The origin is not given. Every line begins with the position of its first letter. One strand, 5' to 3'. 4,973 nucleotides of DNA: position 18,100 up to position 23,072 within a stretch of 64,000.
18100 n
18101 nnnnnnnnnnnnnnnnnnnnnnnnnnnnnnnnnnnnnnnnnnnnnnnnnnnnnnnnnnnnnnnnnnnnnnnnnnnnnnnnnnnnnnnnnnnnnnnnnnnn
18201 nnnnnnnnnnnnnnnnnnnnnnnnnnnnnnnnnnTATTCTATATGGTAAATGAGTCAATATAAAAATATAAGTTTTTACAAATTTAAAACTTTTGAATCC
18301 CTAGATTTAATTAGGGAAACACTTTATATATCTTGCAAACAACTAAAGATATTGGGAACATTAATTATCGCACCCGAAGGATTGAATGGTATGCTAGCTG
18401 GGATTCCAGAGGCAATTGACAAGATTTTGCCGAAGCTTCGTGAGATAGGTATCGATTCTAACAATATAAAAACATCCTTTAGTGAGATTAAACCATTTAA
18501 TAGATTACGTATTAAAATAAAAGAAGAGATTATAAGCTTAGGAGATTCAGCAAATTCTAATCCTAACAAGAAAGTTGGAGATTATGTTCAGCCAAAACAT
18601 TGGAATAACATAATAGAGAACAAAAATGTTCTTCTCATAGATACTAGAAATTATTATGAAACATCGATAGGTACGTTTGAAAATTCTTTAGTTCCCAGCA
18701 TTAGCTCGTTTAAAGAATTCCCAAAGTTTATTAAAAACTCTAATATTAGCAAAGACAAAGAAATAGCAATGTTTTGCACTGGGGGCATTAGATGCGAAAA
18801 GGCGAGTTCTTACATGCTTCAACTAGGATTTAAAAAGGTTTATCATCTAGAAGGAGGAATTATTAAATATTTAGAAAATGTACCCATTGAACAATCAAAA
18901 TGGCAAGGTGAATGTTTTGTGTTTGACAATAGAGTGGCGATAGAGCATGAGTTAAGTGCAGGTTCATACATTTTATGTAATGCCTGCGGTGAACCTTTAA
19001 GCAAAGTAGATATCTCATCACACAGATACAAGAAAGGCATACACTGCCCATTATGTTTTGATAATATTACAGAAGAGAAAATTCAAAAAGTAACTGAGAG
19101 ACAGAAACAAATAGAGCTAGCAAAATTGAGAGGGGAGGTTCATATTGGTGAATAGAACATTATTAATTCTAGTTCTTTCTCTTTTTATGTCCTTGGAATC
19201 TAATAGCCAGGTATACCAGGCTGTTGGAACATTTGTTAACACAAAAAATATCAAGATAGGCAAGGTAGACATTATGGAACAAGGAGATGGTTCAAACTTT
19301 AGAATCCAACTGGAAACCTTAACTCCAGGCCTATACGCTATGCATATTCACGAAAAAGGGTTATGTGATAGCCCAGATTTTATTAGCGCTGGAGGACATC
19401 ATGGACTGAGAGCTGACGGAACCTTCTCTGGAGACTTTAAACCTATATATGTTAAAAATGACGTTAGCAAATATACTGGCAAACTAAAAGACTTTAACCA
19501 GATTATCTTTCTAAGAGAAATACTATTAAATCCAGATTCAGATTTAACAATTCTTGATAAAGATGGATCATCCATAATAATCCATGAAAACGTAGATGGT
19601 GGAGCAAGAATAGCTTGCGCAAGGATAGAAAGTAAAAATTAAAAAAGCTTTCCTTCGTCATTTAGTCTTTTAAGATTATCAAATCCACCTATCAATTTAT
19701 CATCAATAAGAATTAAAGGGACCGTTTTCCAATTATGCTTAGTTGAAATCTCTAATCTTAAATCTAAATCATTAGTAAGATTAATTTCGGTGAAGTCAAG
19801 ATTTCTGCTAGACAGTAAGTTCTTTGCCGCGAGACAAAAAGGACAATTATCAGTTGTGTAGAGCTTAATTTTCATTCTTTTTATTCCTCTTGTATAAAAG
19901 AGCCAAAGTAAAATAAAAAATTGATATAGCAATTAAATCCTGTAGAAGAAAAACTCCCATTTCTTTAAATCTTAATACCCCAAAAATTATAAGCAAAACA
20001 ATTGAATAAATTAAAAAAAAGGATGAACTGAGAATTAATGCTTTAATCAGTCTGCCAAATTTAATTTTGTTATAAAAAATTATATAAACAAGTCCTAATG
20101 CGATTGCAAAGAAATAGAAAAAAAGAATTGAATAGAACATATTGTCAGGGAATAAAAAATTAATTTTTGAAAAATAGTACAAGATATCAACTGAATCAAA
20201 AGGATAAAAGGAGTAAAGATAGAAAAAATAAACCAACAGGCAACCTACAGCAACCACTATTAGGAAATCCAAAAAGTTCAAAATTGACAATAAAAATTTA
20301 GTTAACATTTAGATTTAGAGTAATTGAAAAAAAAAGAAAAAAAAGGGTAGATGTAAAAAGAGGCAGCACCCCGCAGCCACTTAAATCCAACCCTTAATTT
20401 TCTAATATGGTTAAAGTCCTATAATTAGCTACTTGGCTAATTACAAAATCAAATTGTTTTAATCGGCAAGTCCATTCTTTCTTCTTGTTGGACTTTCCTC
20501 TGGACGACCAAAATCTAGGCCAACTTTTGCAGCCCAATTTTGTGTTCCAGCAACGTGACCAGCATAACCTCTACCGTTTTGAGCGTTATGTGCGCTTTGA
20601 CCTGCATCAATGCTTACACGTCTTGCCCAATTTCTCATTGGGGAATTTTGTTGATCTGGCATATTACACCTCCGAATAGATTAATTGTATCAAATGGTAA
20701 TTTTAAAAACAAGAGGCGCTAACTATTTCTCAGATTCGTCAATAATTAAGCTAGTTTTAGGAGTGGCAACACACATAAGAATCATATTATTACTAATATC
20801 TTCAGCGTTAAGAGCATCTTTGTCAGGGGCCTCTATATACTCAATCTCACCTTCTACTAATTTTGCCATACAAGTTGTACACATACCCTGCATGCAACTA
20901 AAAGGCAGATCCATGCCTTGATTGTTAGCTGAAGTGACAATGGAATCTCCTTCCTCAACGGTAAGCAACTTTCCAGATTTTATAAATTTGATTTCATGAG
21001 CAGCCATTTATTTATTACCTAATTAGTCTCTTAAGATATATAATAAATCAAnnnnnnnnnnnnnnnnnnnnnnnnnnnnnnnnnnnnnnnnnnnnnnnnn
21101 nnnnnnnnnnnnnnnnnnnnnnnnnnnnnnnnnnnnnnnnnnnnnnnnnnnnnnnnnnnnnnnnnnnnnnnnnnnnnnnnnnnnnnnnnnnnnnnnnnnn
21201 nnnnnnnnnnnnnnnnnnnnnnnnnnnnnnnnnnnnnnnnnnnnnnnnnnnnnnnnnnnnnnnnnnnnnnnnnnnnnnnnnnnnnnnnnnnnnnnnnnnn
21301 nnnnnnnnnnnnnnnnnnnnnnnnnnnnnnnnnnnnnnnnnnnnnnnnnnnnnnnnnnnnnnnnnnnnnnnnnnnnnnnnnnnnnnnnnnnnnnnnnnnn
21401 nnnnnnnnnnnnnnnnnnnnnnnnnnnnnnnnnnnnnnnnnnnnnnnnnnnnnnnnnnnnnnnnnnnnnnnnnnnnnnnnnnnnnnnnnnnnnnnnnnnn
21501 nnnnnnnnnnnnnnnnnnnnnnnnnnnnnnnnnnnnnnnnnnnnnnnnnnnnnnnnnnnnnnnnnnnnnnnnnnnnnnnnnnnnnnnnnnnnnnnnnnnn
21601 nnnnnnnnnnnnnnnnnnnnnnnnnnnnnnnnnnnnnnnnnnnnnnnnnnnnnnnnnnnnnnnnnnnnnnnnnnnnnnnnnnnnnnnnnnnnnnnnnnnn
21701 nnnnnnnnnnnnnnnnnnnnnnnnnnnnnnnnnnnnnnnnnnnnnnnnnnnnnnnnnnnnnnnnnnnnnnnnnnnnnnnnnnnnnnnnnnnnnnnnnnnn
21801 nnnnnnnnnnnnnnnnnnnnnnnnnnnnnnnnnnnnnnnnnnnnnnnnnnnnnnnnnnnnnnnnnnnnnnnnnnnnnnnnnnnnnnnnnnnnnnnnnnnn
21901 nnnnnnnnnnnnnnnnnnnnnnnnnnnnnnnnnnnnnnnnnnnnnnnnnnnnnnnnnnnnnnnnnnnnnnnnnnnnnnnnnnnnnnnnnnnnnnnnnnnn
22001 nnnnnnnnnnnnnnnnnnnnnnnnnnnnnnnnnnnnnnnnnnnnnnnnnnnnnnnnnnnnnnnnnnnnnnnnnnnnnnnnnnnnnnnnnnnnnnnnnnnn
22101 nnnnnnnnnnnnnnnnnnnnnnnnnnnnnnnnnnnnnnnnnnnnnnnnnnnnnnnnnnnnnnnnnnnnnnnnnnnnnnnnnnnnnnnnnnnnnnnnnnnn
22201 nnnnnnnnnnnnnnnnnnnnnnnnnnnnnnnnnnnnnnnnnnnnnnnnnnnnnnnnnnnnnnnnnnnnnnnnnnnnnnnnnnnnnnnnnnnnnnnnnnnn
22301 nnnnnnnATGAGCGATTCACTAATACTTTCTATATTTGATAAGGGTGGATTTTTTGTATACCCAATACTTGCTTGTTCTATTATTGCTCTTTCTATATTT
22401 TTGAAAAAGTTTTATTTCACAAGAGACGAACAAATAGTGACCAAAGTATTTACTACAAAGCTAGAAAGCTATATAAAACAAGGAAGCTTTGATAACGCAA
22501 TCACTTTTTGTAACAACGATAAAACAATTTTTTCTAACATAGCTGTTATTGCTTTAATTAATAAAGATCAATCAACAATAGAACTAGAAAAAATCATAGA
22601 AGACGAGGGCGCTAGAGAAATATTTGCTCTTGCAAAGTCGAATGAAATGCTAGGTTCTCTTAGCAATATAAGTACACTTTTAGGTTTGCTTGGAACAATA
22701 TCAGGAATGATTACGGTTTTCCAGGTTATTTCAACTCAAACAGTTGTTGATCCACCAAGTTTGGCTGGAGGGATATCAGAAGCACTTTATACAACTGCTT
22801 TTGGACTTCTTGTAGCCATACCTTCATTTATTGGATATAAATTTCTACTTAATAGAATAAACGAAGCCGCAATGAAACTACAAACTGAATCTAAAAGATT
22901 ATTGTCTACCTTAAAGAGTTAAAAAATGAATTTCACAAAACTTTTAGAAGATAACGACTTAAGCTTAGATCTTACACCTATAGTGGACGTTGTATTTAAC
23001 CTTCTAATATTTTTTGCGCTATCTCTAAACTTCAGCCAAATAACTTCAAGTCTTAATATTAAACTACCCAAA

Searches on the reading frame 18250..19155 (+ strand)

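Call 26: search_protein_families(library=pfam, proteins=[window:18250-19155:+], max_evalue=0.0001)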
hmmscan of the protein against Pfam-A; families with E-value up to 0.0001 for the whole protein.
window:18250-19155:+ (301 aa): 2 families
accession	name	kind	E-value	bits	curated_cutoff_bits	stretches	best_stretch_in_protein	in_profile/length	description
PF17773.7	UPF0176_N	-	1.2e-20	74.1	26.2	1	4-94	1-92/92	UPF0176 acylphosphatase like domain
PF00581.25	Rhodanese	-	2e-09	38.3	22.2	1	120-207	7-99/102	Rhodanese-like domain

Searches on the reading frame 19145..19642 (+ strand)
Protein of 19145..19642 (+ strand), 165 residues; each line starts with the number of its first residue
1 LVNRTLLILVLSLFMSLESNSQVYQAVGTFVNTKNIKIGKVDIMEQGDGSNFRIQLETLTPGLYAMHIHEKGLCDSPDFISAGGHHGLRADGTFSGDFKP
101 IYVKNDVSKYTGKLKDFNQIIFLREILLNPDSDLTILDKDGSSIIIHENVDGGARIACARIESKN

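Call 78: search_protein_families(library=pfam, proteins=[window:19145-19642:+], max_evalue=0.001)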
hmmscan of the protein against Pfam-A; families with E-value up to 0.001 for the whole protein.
window:19145-19642:+ (165 aa): 1 family
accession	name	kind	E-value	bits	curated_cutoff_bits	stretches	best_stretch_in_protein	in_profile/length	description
PF00080.25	Sod_Cu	-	6.4e-12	46.5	28.9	1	39-161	3-133/133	Copper/zinc superoxide dismutase (SODC)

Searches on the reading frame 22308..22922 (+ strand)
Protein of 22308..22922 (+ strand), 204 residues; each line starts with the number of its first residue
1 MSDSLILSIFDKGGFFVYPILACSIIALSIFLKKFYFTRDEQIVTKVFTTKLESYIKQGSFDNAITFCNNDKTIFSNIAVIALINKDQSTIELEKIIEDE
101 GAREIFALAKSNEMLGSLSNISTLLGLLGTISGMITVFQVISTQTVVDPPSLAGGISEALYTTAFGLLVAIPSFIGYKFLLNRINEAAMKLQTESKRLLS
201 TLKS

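Call 78: search_protein_families(library=pfam, proteins=[window:22308-22922:+], max_evalue=0.001)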
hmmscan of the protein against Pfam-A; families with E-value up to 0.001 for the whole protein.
window:22308-22922:+ (204 aa): 1 family
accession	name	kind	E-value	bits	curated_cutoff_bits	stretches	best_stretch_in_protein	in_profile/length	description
PF01618.21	MotA_ExbB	-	4e-26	91.7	22.9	1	83-192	17-126/127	MotA/TolQ/ExbB proton channel family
